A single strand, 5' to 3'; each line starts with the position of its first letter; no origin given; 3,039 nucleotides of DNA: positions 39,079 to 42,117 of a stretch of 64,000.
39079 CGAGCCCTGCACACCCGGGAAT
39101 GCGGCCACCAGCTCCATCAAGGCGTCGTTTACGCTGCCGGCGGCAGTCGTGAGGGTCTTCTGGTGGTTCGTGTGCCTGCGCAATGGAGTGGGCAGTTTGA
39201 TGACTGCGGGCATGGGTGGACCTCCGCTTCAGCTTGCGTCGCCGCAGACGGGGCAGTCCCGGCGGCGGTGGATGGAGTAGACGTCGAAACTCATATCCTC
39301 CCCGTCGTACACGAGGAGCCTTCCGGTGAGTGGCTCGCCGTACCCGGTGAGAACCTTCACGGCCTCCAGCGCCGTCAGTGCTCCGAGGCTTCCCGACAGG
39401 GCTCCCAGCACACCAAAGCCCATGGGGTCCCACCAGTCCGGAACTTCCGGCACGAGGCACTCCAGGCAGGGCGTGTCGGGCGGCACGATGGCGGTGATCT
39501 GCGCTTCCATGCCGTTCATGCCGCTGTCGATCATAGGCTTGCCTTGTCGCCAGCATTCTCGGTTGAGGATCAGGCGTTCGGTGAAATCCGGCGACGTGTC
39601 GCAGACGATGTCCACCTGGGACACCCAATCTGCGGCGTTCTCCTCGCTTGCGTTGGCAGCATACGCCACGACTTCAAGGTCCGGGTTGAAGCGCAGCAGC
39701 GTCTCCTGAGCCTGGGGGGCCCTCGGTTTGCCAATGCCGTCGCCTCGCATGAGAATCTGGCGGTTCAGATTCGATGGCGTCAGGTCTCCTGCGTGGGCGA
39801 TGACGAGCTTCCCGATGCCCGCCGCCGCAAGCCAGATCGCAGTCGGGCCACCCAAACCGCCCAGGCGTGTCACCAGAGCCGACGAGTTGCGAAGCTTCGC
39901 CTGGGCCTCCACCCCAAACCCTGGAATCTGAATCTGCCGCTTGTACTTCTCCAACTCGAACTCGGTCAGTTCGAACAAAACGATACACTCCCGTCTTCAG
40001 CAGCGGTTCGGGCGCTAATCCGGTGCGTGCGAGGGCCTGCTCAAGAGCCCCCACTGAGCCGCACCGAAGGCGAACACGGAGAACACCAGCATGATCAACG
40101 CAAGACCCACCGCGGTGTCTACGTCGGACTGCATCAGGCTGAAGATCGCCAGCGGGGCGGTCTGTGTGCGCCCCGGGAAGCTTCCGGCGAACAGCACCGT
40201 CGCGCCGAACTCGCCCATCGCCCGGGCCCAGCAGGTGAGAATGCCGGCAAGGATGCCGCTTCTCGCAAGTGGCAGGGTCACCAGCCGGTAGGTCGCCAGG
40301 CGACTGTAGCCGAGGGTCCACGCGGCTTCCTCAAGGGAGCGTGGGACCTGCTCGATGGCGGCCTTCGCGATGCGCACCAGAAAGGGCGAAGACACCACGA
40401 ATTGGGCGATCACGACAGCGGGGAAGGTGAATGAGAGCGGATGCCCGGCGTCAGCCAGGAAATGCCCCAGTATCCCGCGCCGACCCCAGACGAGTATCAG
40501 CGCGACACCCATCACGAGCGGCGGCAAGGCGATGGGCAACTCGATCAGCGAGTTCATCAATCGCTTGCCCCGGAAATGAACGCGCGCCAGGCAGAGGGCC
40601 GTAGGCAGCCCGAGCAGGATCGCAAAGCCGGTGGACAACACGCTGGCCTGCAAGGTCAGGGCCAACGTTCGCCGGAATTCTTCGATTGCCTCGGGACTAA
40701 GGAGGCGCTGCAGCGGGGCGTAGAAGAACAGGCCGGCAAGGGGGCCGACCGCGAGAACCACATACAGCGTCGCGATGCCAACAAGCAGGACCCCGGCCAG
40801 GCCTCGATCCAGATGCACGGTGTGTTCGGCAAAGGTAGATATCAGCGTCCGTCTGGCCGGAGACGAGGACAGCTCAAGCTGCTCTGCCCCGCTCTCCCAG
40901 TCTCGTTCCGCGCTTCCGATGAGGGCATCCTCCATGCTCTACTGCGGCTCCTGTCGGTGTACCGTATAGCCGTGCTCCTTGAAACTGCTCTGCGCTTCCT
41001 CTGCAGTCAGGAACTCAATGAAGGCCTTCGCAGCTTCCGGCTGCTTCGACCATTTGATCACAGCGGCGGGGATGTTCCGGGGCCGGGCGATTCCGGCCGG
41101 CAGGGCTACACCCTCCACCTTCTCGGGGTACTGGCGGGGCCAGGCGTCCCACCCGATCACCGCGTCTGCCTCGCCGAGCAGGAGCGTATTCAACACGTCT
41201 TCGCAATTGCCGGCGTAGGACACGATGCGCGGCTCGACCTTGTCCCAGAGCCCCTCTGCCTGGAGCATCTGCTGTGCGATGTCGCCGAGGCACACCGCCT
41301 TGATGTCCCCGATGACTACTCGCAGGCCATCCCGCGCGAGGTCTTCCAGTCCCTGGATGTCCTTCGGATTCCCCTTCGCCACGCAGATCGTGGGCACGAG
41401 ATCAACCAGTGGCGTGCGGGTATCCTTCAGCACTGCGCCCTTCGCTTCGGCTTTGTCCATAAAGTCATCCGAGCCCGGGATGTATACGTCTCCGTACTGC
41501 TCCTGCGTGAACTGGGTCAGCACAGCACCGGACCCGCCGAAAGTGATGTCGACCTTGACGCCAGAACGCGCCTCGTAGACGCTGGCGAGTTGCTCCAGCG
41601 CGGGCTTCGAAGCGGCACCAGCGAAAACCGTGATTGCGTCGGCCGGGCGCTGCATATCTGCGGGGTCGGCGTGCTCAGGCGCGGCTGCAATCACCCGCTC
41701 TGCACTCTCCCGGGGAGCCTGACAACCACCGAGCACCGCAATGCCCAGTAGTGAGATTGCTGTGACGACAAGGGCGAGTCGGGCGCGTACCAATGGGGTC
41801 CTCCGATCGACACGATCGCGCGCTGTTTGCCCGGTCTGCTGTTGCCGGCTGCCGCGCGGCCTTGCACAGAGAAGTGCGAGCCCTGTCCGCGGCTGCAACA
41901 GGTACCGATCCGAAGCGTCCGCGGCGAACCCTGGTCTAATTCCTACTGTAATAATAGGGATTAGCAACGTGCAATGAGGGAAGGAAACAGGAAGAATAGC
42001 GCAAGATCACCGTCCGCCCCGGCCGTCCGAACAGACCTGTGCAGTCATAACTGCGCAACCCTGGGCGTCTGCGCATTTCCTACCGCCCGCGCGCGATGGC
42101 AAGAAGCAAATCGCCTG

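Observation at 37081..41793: Seven-gene operon fusing oxyanion transport with a ubiquitin-like protein and two E1-like enzymes (ModA-ModB-E1-Ubl-E1-ChrA-ChrA)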

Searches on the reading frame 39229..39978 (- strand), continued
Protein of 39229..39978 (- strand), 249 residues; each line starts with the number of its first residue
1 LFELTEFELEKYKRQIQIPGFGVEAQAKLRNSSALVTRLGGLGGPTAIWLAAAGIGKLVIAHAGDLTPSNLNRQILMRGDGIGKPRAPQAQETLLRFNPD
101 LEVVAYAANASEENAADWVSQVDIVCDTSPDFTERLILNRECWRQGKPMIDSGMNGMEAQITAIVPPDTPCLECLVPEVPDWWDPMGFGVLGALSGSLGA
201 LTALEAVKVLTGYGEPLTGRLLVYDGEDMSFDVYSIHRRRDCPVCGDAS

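Call 78: fold_search(model_id=the predicted structure, library=pdb)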
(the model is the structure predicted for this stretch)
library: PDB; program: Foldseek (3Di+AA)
matches with E <= 10: 1815; with E <= 0.001: 262
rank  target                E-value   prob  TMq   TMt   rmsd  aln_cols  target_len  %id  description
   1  1zfn_D                1.4e-28  1.00  0.90  0.95   1.7       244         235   34  Structural Analysis of Escherichia coli ThiF (released 2005-06-14)
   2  1zud_3                2.2e-28  1.00  0.90  0.93   2.3       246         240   34  Structure of ThiS-ThiF protein complex (released 2006-01-31)
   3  1jw9_B                1.1e-27  1.00  0.92  0.95   1.7       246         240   32  Structure of the Native MoeB-MoaD Protein Complex (released 2001-11-21)
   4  1zud_1                1.7e-27  1.00  0.90  0.95   1.9       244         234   34  Structure of ThiS-ThiF protein complex (released 2006-01-31)
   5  1zkm_C                1.1e-26  1.00  0.92  0.94   1.7       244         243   34  Structural Analysis of Escherichia Coli ThiF (released 2005-06-14)
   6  1zfn_A                1.4e-26  1.00  0.92  0.94   1.8       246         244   34  Structural Analysis of Escherichia coli ThiF (released 2005-06-14)
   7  1zkm_D                1.6e-26  1.00  0.90  0.95   1.8       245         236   34  Structural Analysis of Escherichia Coli ThiF (released 2005-06-14)
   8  1zfn_B                1.7e-26  1.00  0.89  0.95   1.6       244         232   34  Structural Analysis of Escherichia coli ThiF (released 2005-06-14)
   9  1zkm_B                2.8e-25  1.00  0.88  0.94   2.4       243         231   33  Structural Analysis of Escherichia Coli ThiF (released 2005-06-14)
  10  1jwa_B                1.6e-24  1.00  0.83  0.95   3.4       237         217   30  Structure of the ATP-bound MoeB-MoaD Protein Complex (released 2001-11-21)
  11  6yub_A                2.0e-23  1.00  0.86  0.52   3.7       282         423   26  Crystal structure of Uba4 from Chaetomium thermophilum (released 2020-07-22)
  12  6yub_B                2.8e-21  1.00  0.85  0.74   4.0       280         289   26  Crystal structure of Uba4 from Chaetomium thermophilum (released 2020-07-22)
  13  5ff5_A                2.7e-20  1.00  0.82  0.64   4.2       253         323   23  Crystal Structure of SeMet PaaA (released 2016-04-27)
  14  3h9q_D                6.8e-20  1.00  0.83  0.63   3.4       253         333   24  Crystal structure of E. coli MccB + SeMet MccA (released 2009-06-16)
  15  3h9j_A                1.1e-19  1.00  0.83  0.62   3.5       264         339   25  Crystal structure of E. coli MccB + AMPCPP + SeMeT MccA (released 2009-06-16)
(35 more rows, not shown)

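Call 83: search_protein_families(library=padloc, proteins=[window:39229-39978:-], max_evalue=0.001)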
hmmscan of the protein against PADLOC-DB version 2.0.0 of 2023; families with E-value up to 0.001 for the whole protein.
window:39229-39978:- (249 aa): 14 families
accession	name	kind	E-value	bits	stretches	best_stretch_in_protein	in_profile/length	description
PDLC00847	E1-E2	-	1.6e-12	44.7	1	27-170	282-427/523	E1-E2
PDLC00836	E1-E2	-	5.4e-10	36.5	1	25-148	335-460/602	E1-E2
PDLC00856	E1-E2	-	1.3e-09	35.1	1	28-141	319-432/573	E1-E2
PDLC00842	E1-E2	-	7.8e-09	32.7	1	38-183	312-463/549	E1-E2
PDLC00832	E1-E2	-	8.1e-09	32.2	1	26-133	333-441/588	E1-E2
PDLC00829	E1-E2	-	2.6e-08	31.4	1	27-174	167-318/426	E1-E2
PDLC00840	E1-E2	-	1.8e-07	28.6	1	27-143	209-327/458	E1-E2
PDLC00851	E1-E2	-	2.9e-07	27.7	1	27-132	236-342/491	E1-E2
PDLC00844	E1-E2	-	1.8e-06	24.9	1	25-142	270-388/489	E1-E2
PDLC00848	E1-E2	-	4.5e-06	23.2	1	24-129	367-473/607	E1-E2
PDLC00857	E1-E2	-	3.4e-05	20.5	1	30-128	345-440/589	E1-E2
PDLC00828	E1-E2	-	0.00013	19.4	1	28-129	172-274/431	E1-E2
PDLC00855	E1-E2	-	0.00018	18.7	1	25-150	296-427/579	E1-E2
PDLC00843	E1-E2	-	0.00019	18.1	1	6-123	295-409/575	E1-E2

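Call 84: search_protein_families(library=pfam, proteins=[L017:9528-9749:+, L017:9209-9505:+, L090:6797-7942:+, L094:7920-8837:+, L017:10867-11790:+, L095:8190-8459:+, L093:7804-8133:+], max_evalue=0.1)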
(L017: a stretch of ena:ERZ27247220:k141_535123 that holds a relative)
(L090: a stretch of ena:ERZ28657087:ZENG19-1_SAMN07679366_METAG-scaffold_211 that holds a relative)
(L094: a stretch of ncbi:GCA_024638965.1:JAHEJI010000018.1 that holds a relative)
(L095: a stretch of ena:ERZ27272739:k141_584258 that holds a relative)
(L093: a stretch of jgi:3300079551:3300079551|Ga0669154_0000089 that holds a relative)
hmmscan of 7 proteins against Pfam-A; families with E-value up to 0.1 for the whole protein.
L017:9528-9749:+ (73 aa): 3 families
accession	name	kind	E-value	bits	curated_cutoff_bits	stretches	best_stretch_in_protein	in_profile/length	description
PF02597.26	ThiS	-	0.0076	17.2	22.5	1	25-72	16-70/76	ThiS family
PF21965.2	SAMP2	-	0.069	14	27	1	24-65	14-54/63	Small archaeal modifier protein 2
PF02824.27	TGS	-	0.087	13.3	22.2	0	46-72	33-59/60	TGS domain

L017:9209-9505:+ (98 aa): 0 families

L090:6797-7942:+ (381 aa): 0 families

L094:7920-8837:+ (305 aa): 0 families

L017:10867-11790:+ (307 aa): 0 families

L095:8190-8459:+ (89 aa): 1 family
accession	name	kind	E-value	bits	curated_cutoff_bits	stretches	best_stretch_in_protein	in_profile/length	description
PF02597.26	ThiS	-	4.9e-07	30.6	22.5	1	24-89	20-76/76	ThiS family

L093:7804-8133:+ (109 aa): 3 families
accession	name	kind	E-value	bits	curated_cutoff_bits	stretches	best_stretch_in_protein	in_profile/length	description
PF02597.26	ThiS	-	2.4e-10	41.2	22.5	1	12-90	9-76/76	ThiS family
PF09138.17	Urm1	-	7.1e-05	23.6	21.8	1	26-90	32-96/96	Urm1 (Ubiquitin related modifier)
PF22155.1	Mre11_acc_DNA_cap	-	0.057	13.6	27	1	31-56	18-43/56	Mre11 accessory DNA binding capping domain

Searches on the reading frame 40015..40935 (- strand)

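Call 3: search_protein_families(library=pfam, proteins=[window:40015-40935:-], max_evalue=0.01)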
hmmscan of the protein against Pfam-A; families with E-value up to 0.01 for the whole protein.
window:40015-40935:- (306 aa): 2 families
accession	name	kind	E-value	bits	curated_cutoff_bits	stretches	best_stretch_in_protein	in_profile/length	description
PF00528.27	BPD_transp_1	-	1.4e-17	64.5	26.4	1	106-293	2-175/184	Binding-protein-dependent transport system inner membrane component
PF12271.14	Chs7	-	0.00082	19.3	25.1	1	55-132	185-262/287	Chitin synthase export chaperone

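Call 4: search_protein_families(library=ncbifam, proteins=[window:40015-40935:-], max_evalue=0.01)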
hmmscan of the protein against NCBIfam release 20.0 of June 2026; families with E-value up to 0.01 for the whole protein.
window:40015-40935:- (306 aa): 38 families (the best 25 are shown)
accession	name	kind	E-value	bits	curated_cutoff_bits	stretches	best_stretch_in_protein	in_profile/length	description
TIGR01581.1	Mo_ABC_porter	hypoth_equivalog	6.3e-65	218.8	210.3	1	84-287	16-220/225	ABC transporter permease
TIGR02141.1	modB_ABC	equivalog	5e-59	199.4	182.6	1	92-290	1-199/208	molybdate ABC transporter permease subunit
NF006939.0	PRK09421.1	equivalog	6.5e-50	169.7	262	1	89-295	10-219/230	molybdate ABC transporter permease subunit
TIGR00969.1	3a0106s02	subfamily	1e-48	166.2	240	1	53-288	21-261/272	sulfate ABC transporter permease subunit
TIGR02139.1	permease_CysT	equivalog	8e-43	146.9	246.1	1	64-288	22-250/265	sulfate ABC transporter permease subunit CysT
TIGR02140.1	permease_CysW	equivalog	2.6e-42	145.1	329.1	1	50-289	4-248/261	sulfate ABC transporter permease subunit CysW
NF040839.1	tungstate_WtpB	equivalog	1.1e-37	130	340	1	50-290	5-241/251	tungstate ABC transporter permease WtpB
NF008208.0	PRK10971.1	equivalog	2e-30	106.2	415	1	80-288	53-258/277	sulfate/thiosulfate ABC transporter permease CysT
NF008620.0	PRK11602.1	equivalog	3.2e-29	102.1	442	1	59-297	31-276/291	sulfate/thiosulfate ABC transporter permease CysW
NF038017.1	ABC_perm1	subfamily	3.2e-27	95.7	100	1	94-283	1-184/184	ABC transporter permease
NF011624.0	PRK15050.1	equivalog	8.6e-27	94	247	1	85-290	69-279/297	2-aminoethylphosphonate ABC transporter permease subunit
TIGR03226.1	PhnU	equivalog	2.1e-24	86.6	283.45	1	85-290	87-297/311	2-aminoethylphosphonate ABC transporter permease subunit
NF006955.0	PRK09433.2-3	equivalog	3.1e-20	72.3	801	1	88-287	51-252/543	thiamine/thiamine pyrophosphate ABC transporter permease ThiP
TIGR03262.1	PhnU2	equivalog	3e-17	62.5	593.25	1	86-295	51-255/546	putative 2-aminoethylphosphonate ABC transporter permease subunit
NF041773.1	tung_perm_TupB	equivalog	3.6e-17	62.9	320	1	88-289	23-215/230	tungstate ABC transporter permease TupB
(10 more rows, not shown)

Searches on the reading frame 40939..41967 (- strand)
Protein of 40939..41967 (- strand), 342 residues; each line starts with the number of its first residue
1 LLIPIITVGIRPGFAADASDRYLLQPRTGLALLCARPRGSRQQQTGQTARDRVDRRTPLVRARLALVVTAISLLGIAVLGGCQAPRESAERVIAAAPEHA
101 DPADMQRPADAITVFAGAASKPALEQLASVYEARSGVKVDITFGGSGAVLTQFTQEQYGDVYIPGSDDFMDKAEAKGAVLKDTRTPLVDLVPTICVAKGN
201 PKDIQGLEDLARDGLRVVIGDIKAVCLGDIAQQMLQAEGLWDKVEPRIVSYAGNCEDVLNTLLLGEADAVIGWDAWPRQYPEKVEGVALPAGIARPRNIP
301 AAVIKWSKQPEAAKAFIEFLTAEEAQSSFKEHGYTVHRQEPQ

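Call 3: search_protein_families(library=pfam, proteins=[window:40939-41967:-], max_evalue=0.01)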
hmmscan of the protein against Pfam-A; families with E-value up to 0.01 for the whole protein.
window:40939-41967:- (342 aa): 4 families
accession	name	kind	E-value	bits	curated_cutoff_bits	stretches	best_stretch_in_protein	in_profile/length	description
PF13531.11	SBP_bac_11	-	4.9e-59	200.3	25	1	112-334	1-226/227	Bacterial extracellular solute-binding protein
PF01547.30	SBP_bac_1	-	5.6e-13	50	26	1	122-326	6-306/307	Bacterial extracellular solute-binding protein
PF12849.12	PBP_like_2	-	0.00041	20.6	27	1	111-175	11-73/267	PBP superfamily domain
PF12727.12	PBP_like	-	0.0011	18.6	27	1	194-218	73-97/193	PBP superfamily domain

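Call 4: search_protein_families(library=ncbifam, proteins=[window:40939-41967:-], max_evalue=0.01)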
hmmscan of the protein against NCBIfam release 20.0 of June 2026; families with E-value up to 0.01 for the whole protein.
window:40939-41967:- (342 aa): 7 families
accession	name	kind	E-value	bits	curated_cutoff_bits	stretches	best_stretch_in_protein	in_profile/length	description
TIGR01256.1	modA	equivalog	1.4e-29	103.6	62.5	1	122-333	6-217/217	molybdate ABC transporter substrate-binding protein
NF007958.0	PRK10677.1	equivalog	2.9e-18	65.8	253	1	108-336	24-255/256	molybdate ABC transporter substrate-binding protein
NF011620.1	PRK15046.1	equivalog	1.5e-05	23.9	310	1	93-178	8-95/334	2-aminoethylphosphonate ABC transporter substrate-binding protein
NF008106.0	PRK10852.1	subfamily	0.00095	18.3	308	0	194-225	124-155/338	thiosulfate ABC transporter substrate-binding protein CysP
TIGR02136.1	ptsS_2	subfamily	0.0032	16.7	206.6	0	98-175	23-102/295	phosphate ABC transporter substrate-binding protein PstS family protein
NF002918.0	PRK03537.1-4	equivalog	0.007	15.7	288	0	281-335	192-244/246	molybdate ABC transporter substrate-binding protein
TIGR00971.1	3a0106s03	subfamily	0.0083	15.4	155.5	0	193-225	106-138/315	sulfate ABC transporter substrate-binding protein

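Call 64: search_solved_structures(query=window:40939-41793:-, show_alignments=2, max_evalue=0.00001)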
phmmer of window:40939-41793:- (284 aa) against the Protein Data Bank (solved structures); distinct sequences matched with E-value up to 0.00001: 17.
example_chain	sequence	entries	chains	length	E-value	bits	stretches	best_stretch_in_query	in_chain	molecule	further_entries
4kd5_C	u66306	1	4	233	2.6e-17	66.7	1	54-277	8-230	ABC-type transport system, molybdenum-specific extracellular solute-binding protein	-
8zj6_A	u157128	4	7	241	1.9e-15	60.6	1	52-278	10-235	Molybdate ABC transporter substrate-binding protein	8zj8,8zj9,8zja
9wgd_A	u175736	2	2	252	2.7e-15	60.1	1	53-278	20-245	Molybdenum ABC transporter, periplasmic molybdate-binding protein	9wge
6nio_A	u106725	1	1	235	4.6e-14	56.1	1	50-277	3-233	Molybdate ABC transporter substrate-binding protein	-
3r26_A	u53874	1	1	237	5.6e-14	55.8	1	53-278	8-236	Molybdate-binding periplasmic protein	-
4xxu_A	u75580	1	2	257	6.2e-14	55.6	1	52-278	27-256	Molybdate-binding periplasmic protein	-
1amf_A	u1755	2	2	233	7.5e-14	55.3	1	53-278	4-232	MOLYBDATE TRANSPORT PROTEIN MODA | MODA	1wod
3gzg_A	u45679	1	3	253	8.1e-14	55.2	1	53-277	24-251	Molybdate-binding periplasmic protein; permease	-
2h5y_A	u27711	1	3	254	9.3e-14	55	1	53-278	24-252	Molybdate-binding periplasmic protein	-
3axf_A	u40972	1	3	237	1.4e-13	54.5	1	53-278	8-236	Molybdate-binding periplasmic protein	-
8k8k_A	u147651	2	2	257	6.2e-13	52.4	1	53-278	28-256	Molybdate transporter periplasmic protein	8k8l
2hxw_A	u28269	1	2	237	2.9e-12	50.1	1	60-280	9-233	Major antigenic peptide PEB3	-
3fjg_A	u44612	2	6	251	7.7e-12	48.7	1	55-279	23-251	Major antigenic peptide PEB3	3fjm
3fj7_A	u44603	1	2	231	1e-11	48.3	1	60-279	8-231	Major antigenic peptide PEB3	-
3fir_A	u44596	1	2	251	1.1e-11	48.2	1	55-279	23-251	Major antigenic peptide PEB3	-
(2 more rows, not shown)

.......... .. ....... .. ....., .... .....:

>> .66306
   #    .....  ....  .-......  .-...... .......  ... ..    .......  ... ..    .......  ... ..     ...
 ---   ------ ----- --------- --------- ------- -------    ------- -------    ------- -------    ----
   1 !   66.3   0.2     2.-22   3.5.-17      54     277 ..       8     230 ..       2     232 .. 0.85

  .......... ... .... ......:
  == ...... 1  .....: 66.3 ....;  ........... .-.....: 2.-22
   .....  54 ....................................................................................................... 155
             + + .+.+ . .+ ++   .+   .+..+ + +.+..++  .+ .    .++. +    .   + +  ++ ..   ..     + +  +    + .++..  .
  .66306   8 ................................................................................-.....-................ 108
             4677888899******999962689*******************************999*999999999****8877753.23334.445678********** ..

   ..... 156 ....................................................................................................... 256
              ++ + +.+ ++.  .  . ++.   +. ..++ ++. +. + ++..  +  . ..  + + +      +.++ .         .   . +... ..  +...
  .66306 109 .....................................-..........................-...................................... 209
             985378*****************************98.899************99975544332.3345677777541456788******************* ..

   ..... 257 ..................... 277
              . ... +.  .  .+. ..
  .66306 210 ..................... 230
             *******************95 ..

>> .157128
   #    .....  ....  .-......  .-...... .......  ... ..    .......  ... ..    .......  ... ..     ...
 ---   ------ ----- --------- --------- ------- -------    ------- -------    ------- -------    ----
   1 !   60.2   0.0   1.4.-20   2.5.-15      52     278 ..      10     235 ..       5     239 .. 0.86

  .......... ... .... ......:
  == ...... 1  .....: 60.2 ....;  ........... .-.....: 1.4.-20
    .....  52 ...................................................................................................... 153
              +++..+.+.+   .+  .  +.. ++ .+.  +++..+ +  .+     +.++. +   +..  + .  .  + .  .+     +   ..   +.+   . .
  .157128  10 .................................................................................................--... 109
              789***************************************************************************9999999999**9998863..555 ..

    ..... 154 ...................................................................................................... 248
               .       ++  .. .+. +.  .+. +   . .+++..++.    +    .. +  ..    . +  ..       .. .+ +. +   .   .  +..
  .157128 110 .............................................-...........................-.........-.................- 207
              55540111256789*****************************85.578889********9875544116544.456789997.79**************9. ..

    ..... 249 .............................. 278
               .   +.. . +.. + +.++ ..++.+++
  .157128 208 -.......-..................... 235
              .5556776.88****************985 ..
